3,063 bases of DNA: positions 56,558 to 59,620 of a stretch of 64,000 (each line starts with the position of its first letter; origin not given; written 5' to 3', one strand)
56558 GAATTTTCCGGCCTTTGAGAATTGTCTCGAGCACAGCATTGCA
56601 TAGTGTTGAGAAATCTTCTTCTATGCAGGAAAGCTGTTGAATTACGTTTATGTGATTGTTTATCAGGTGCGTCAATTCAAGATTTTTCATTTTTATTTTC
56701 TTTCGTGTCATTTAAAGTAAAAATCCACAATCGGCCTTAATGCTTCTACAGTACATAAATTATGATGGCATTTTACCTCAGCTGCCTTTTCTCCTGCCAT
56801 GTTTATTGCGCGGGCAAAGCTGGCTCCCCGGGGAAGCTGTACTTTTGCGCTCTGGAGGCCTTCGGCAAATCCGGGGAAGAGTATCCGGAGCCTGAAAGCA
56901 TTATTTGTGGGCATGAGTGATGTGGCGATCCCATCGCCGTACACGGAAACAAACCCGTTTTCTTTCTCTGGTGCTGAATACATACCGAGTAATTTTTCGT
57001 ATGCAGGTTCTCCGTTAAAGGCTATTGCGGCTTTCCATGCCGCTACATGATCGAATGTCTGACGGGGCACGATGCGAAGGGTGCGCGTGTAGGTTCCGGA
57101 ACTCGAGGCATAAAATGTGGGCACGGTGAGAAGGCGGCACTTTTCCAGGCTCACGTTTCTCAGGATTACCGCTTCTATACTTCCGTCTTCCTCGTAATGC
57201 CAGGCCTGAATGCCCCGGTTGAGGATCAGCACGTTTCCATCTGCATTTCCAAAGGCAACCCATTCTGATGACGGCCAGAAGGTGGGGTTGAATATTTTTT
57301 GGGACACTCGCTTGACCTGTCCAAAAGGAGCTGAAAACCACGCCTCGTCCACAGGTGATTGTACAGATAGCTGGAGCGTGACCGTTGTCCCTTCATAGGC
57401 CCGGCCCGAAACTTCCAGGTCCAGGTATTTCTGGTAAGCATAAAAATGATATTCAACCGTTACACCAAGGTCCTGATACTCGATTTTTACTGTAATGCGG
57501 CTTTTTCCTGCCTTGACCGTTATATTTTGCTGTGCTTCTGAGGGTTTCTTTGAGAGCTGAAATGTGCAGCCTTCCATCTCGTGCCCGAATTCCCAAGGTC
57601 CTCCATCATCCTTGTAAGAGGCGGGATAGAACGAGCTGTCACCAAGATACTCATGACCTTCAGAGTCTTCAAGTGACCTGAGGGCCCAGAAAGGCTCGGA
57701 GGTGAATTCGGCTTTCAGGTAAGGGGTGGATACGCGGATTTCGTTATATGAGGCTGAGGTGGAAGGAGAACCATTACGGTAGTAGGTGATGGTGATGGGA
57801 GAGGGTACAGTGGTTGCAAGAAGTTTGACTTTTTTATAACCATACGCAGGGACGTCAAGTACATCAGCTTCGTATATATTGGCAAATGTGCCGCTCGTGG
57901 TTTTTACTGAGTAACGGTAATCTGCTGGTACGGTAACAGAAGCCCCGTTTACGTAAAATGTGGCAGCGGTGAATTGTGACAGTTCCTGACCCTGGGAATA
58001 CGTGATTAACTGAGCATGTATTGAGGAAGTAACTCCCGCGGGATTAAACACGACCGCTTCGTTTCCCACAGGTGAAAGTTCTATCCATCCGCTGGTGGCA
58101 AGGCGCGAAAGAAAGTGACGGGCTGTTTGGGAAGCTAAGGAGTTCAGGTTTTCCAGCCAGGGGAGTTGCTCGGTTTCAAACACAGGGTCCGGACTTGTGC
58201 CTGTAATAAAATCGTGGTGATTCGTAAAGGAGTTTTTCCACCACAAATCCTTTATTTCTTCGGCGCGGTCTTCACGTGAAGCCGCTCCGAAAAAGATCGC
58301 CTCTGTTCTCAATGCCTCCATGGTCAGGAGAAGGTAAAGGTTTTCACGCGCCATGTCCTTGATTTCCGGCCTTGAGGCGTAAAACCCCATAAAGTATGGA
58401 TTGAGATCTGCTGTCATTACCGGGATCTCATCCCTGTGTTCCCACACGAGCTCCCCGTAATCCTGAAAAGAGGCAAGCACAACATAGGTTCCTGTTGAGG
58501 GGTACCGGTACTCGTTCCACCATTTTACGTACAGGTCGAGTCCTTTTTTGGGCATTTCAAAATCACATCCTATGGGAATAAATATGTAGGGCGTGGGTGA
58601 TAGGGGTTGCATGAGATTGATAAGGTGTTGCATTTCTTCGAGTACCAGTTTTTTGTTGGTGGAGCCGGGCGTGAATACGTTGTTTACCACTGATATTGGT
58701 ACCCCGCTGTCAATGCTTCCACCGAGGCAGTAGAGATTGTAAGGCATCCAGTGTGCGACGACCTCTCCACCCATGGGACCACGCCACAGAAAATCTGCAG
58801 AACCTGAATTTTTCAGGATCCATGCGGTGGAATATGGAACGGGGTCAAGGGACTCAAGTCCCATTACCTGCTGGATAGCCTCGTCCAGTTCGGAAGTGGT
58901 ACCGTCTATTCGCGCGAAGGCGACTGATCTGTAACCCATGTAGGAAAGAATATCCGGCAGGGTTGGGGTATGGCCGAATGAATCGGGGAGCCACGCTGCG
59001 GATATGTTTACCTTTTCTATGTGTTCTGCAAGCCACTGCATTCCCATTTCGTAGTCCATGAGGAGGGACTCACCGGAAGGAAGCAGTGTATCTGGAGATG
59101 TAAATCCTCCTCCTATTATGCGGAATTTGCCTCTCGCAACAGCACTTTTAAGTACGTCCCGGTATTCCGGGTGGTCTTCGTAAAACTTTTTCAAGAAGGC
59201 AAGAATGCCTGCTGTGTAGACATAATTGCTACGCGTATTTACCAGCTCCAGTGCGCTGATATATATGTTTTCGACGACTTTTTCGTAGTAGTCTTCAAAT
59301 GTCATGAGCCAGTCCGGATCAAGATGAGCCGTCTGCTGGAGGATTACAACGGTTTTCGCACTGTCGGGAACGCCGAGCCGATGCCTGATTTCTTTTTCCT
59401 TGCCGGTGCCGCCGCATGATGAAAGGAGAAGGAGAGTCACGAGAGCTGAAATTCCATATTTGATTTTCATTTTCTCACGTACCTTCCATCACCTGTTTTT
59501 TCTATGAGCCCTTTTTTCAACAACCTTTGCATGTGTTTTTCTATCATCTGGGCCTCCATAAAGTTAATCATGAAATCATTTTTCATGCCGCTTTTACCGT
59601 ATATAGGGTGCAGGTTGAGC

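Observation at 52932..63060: Nine-gene minus-strand operon mixing heptose synthesis, a GH38-like lipoprotein, macro domain, MBL hydrolase, TrpD and two FAD oxidoreductases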

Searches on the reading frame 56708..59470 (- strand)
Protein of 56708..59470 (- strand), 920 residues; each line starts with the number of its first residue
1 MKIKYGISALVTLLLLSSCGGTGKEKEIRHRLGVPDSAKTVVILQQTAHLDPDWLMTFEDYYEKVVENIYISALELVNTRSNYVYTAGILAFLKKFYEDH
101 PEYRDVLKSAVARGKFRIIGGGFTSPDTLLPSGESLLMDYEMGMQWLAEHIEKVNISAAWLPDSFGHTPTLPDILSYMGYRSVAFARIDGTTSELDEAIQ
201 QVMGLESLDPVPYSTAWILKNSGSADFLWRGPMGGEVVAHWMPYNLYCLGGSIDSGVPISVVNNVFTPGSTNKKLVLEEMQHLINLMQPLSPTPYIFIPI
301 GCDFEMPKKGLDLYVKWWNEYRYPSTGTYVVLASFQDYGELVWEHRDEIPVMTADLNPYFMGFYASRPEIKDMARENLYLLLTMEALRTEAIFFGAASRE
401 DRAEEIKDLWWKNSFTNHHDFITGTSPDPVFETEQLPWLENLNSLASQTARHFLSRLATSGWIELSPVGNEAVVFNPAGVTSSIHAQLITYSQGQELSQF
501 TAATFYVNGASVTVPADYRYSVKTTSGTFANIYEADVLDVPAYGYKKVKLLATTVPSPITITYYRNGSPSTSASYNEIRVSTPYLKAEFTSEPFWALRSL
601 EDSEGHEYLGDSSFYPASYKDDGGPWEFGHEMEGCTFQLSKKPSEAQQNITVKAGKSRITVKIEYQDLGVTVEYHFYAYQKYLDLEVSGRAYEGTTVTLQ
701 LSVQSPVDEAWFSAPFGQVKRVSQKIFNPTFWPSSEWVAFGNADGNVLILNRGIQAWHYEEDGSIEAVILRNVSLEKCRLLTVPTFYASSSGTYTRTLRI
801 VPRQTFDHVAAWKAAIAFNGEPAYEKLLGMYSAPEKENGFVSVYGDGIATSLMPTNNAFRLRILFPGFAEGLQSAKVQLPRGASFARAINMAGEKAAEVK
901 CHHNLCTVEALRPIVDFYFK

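Call 4: search_protein_families(library=pfam, proteins=[window:56708-59470:-], max_evalue=0.01)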
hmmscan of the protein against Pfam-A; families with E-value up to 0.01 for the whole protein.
window:56708-59470:- (920 aa): 3 families
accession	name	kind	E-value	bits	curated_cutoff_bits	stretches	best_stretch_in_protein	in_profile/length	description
PF01074.27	Glyco_hydro_38N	-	2.4e-34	119.4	25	1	46-189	6-147/270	Glycosyl hydrolases family 38 N-terminal domain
PF09261.16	Alpha-mann_mid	-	7.9e-11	42.4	31.1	1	359-439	2-79/96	Alpha mannosidase middle domain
PF07748.19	Glyco_hydro_38C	-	5e-05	24.1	25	1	583-773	4-200/206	Glycosyl hydrolases family 38 C-terminal domain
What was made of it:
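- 56708..59470 (-): GH38-family glycoside hydrolase, predicted lipoprotein (920 aa); block B. Glyco_hydro_38N 119.4 bits, Alpha-mann_mid 42.4 bits, GH38C 24.1 bits against a 25 cutoff (call 4).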

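Call 5: search_protein_families(library=ncbifam, proteins=[window:56708-59470:-], max_evalue=0.01)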
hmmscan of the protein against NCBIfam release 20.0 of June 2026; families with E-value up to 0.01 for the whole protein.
window:56708-59470:- (920 aa): 1 family
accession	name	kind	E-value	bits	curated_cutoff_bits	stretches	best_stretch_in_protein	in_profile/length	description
NF007331.0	PRK09819.1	equivalog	4.4e-14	51.3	1138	1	40-187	4-149/885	mannosylglycerate hydrolase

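Call 12: find_encoding_contigs(protein=window:56708-59470:-, flank=10000, max_places=6)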
Protein window:56708-59470:- (920 aa): no gene with exactly this product is on record in the collection.

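Call 13: find_homologous_proteins(query=window:56708-59470:-)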
Query window:56708-59470:- (920 aa): 301 proteins with E <= 0.001 among 8000 candidates; the best 120 are listed.
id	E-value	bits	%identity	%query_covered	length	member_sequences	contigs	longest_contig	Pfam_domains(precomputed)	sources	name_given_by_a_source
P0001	0.0e+0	2138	100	100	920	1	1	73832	PF09261.17,PF01074.29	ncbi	-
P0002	0.0e+0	1018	50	100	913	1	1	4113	PF09261.17,PF01074.29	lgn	-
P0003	2.5e-135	471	35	88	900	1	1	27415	PF09261.17,PF07748.20,PF01074.29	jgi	jgi:alpha-mannosidase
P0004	1.9e-129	451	33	92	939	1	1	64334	PF09261.17,PF07748.20,PF01074.29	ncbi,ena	-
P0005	2.0e-126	441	32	95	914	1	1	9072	PF09261.17,PF01074.29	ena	-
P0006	2.3e-125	438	34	83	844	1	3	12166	PF09261.17,PF01074.29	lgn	-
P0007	1.9e-124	435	34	82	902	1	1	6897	PF09261.17,PF01074.29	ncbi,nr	ncbi:MAG: hypothetical protein JST92_05230 [Deltaproteobacteria bacterium]|nr:hypothetical protein [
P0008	5.1e-124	433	34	83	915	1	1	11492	PF09261.17,PF01074.29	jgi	jgi:hypothetical protein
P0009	4.6e-123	430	34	84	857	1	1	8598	PF09261.17,PF01074.29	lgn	-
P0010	5.4e-123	430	34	82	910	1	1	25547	PF09261.17,PF01074.29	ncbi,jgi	ncbi:MAG TPA: hypothetical protein VGQ83_25375 [Polyangia bacterium]|jgi:hypothetical protein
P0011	6.4e-122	426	32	91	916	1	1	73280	PF09261.17,PF01074.29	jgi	jgi:Glycosyl hydrolases family 38 N-terminal domain/Alpha mannosidase middle domain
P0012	4.6e-121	424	34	84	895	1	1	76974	PF09261.17,PF01074.29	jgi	jgi:hypothetical protein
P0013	1.5e-120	422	32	93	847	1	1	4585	PF09261.17,PF01074.29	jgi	jgi:hypothetical protein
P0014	1.8e-119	418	34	84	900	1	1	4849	PF09261.17,PF01074.29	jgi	jgi:alpha-mannosidase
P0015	1.6e-118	415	33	84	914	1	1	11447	PF09261.17,PF01074.29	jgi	jgi:hypothetical protein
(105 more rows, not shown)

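Call 14: find_encoding_contigs(protein=P0001, flank=10000, max_places=3)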
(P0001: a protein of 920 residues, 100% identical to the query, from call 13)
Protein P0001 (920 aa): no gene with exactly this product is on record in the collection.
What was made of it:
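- Tried and rejected: Exact look-ups of the window's GH38 protein (direct and as P0001) found no indexed contig (calls 12, 14).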

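Call 15: find_encoding_contigs(protein=P0002, flank=10000, max_places=3)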
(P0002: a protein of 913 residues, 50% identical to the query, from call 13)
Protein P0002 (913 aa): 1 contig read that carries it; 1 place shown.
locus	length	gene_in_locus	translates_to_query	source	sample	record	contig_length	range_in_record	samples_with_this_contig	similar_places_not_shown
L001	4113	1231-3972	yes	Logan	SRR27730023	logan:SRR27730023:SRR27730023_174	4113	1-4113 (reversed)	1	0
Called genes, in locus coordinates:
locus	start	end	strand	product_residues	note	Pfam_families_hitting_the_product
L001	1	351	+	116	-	?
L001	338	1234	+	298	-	PF00753:Lactamase_B (weak)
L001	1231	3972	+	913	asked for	PF01074:Glyco_hydro_38N, PF09261:Alpha-mann_mid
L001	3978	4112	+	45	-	?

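Call 18: find_related_loci(query=window:56708-59470:-, collection=genome_contigs, flank=10000)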
Query window:56708-59470:- (920 aa) in genome_contigs; peptide patterns used: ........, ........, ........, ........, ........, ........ (x = any residue, [..] = any of these).
10 stretches matched a pattern, but none encodes a relative of the query by tblastn (E <= 1e-3).
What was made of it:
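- Tried and rejected: A single-protein scan of GTDB genomes for GH38 found nothing (call 18).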

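Call 19: find_encoding_contigs(protein=P0003, flank=8000, max_places=2)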
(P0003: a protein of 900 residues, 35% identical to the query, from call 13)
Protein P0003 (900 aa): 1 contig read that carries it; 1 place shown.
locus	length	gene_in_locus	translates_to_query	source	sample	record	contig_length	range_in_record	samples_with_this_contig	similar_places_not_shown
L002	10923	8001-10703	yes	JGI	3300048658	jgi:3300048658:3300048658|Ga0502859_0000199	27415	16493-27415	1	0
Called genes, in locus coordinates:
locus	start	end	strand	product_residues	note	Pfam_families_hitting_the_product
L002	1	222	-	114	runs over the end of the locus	PF01627:Hpt (weak)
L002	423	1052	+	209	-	PF01618:MotA_ExbB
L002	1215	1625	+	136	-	PF02472:ExbD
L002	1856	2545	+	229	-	PF03544:TonB_C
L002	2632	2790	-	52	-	-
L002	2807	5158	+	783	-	PF13620:CarboxypepD_reg, PF13715:CarbopepD_reg_2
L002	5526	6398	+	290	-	-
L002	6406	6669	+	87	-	-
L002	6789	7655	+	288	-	-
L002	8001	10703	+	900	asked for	PF01074:Glyco_hydro_38N, PF09261:Alpha-mann_mid, PF07748:Glyco_hydro_38C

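Call 20: find_encoding_contigs(protein=P0004, flank=8000, max_places=2)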
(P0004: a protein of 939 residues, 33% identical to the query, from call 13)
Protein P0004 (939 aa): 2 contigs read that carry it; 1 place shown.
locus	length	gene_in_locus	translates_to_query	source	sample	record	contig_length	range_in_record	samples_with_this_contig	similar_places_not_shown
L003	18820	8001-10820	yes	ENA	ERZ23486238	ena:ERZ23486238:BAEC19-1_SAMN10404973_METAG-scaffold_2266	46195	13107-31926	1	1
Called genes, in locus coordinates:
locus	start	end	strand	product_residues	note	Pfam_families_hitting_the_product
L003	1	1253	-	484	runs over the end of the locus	PF03349:Toluene_X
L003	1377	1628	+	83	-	PF09720:Unstab_antitox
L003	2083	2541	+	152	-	PF12172:zf-ChsH2, PF01796:OB_ChsH2_C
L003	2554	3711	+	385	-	PF22691:Thiolase_C_1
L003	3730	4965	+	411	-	PF22691:Thiolase_C_1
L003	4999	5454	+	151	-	PF12172:zf-ChsH2 (weak)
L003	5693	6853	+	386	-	PF02771:Acyl-CoA_dh_N, PF02770:Acyl-CoA_dh_M, PF00441:Acyl-CoA_dh_1, PF08028:Acyl-CoA_dh_2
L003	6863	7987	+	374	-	PF02771:Acyl-CoA_dh_N, PF02770:Acyl-CoA_dh_M, PF00441:Acyl-CoA_dh_1, PF08028:Acyl-CoA_dh_2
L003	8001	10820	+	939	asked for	PF01074:Glyco_hydro_38N, PF09261:Alpha-mann_mid, PF07748:Glyco_hydro_38C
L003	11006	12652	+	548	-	-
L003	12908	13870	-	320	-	-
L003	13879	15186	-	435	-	PF01266:DAO (weak), PF01593:Amino_oxidase, PF13450:NAD_binding_8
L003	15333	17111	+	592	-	-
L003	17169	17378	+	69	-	PF10047:DUF2281 (faint)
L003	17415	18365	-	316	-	PF00732:GMC_oxred_N, PF05199:GMC_oxred_C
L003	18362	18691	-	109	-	-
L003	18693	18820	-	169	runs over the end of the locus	-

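Call 21: find_encoding_contigs(protein=P0005, flank=8000, max_places=2)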
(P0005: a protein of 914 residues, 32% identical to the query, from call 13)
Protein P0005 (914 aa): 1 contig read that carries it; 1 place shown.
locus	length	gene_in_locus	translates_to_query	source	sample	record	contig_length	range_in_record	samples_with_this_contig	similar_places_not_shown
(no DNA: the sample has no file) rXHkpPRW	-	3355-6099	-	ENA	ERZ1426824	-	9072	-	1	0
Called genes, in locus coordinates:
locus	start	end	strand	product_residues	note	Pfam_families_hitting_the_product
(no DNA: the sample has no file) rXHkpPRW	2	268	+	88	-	?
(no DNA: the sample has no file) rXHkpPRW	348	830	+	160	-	PF03449:GreA_GreB_N, PF01272:GreA_GreB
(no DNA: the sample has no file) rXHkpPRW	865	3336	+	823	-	PF01804:Penicil_amidase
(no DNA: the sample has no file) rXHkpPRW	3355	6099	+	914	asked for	PF01074:Glyco_hydro_38N, PF09261:Alpha-mann_mid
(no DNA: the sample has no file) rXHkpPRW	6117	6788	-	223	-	PF00561:Abhydrolase_1, PF12146:Hydrolase_4 (weak), PF12697:Abhydrolase_6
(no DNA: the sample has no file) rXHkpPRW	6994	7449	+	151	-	-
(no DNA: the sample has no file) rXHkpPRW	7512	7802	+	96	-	-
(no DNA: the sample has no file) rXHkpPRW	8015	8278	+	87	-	-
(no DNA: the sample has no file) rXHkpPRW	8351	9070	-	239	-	?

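Call 24: list_cluster_members(proteins=[window:56708-59470:-, window:60911-61921:-, window:61924-63060:-, window:60393-60914:-, window:59467-60396:-, window:56106-56711:-, window:55555-56109:-, window:52932-54425:-, window:45241-45894:+, window:42934-43887:+])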
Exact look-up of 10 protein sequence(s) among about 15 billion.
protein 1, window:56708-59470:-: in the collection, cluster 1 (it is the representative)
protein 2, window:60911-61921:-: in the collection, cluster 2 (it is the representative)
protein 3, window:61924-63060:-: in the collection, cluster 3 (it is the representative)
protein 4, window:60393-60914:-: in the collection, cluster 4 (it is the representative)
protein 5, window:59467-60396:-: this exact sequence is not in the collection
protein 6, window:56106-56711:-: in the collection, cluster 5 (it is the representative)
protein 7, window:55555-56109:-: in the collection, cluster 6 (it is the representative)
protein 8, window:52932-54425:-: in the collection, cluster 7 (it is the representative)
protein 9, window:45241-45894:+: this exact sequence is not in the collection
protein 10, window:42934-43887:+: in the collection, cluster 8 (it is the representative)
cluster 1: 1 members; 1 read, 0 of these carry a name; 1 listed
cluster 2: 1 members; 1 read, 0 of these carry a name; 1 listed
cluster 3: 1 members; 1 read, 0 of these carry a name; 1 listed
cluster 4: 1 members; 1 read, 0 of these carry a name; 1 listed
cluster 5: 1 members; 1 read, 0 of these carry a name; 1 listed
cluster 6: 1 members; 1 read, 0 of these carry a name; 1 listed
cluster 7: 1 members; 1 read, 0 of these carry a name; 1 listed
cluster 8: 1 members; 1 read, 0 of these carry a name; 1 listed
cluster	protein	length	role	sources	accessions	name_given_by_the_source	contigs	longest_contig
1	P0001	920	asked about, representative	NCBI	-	-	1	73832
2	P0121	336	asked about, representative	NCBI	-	-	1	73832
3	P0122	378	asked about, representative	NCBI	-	-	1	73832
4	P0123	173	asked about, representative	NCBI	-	-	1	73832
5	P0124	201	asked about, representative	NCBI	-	-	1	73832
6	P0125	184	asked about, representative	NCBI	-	-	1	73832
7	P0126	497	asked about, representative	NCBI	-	-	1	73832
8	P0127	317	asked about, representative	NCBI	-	-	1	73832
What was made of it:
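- Tried and rejected: Cluster look-ups gave no names or organism; all were singletons on an NCBI contig of 73,832 nt (call 24).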

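Call 32: find_related_loci(query=A1, collection=genome_contigs, flank=10000)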
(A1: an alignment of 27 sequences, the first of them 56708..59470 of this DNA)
Query A1 (920 aa) in genome_contigs; peptide patterns used: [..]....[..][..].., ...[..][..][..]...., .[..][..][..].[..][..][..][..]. (x = any residue, [..] = any of these).
269 stretches matched a pattern; 248 encode a relative of the query (tblastn E <= 1e-3); the best 80 are kept; 80 distinct loci.
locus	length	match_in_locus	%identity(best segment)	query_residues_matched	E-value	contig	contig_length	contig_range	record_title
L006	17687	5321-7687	36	11-819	5e-138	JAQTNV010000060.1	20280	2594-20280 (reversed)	MAG: bacterium isolate STA_72 NODE_5002_length_20280_cov_5.505582_Sandtown_A, whole genome shotgun sequence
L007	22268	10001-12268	35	25-781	4e-135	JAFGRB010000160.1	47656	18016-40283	MAG: Deltaproteobacteria bacterium isolate Zod_Metabat.807 k87_3973271, whole genome shotgun sequence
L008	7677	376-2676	34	11-817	2e-131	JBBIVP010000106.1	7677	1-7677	MAG: bacterium isolate SLF170214_bin_8 NODE_9124_length_7677_cov_3.805956, whole genome shotgun sequence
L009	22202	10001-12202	36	22-781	1e-129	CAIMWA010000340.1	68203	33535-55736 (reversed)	MAG: uncultured delta proteobacterium isolate VK_bin-2715 genome assembly, contig: bin-2715:340/685, whole genome shotgu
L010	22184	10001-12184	35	24-781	1e-123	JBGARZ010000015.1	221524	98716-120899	MAG: Polyangiales bacterium isolate MAG_AAO_H10.19 AAOH10-19_opera_contig_287, whole genome shotgun sequence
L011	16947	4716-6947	34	23-781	3e-122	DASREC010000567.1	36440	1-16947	MAG TPA_asm: Polyangia bacterium isolate SMAG_U9996 k141_1169999, whole genome shotgun sequence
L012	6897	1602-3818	34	22-778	5e-122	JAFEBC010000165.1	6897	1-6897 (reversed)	MAG: Deltaproteobacteria bacterium isolate SZAS-2 LIN-364__165__length-6897, whole genome shotgun sequence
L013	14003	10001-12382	33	25-867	2e-122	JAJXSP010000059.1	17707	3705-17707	MAG: Myxococcales bacterium isolate BP4.bin10 NODE_3681_length_17707_cov_1.364903, whole genome shotgun sequence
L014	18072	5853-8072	34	28-781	1e-115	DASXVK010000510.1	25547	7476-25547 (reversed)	MAG TPA_asm: Polyangia bacterium isolate SMAG_U4743 k141_358986, whole genome shotgun sequence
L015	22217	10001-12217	33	25-778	1e-114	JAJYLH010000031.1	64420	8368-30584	MAG: Myxococcales bacterium isolate DBS2-1.bin68 NODE_735_length_64420_cov_4.632946, whole genome shotgun sequence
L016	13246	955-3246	33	11-804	1e-113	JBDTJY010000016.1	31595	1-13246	MAG: Kofleriaceae bacterium isolate cluster2_bin.64 k127_199442, whole genome shotgun sequence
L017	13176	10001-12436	33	25-857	2e-112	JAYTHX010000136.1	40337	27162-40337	MAG: Polyangiaceae bacterium isolate GFS_2591 GFS_2591_135, whole genome shotgun sequence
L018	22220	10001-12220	33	10-777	2e-112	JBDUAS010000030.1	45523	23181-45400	MAG: Deltaproteobacteria bacterium isolate cluster4_bin.197 NODE_783_length_45523_cov_14.216284, whole genome shotgun se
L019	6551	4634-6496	37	11-654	2e-112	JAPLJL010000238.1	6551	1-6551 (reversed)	MAG: Proteobacteria bacterium isolate LacPavin_0920_SED1_MAG_56_8 LacPavin_0920_SED1_scaffold_1334960, whole genome shot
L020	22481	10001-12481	31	2-857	7e-112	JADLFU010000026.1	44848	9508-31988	MAG: Polyangiaceae bacterium isolate SJ398 c_000000128372, whole genome shotgun sequence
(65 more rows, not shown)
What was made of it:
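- Tried and rejected: The alignment-based scan worked (call 32).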
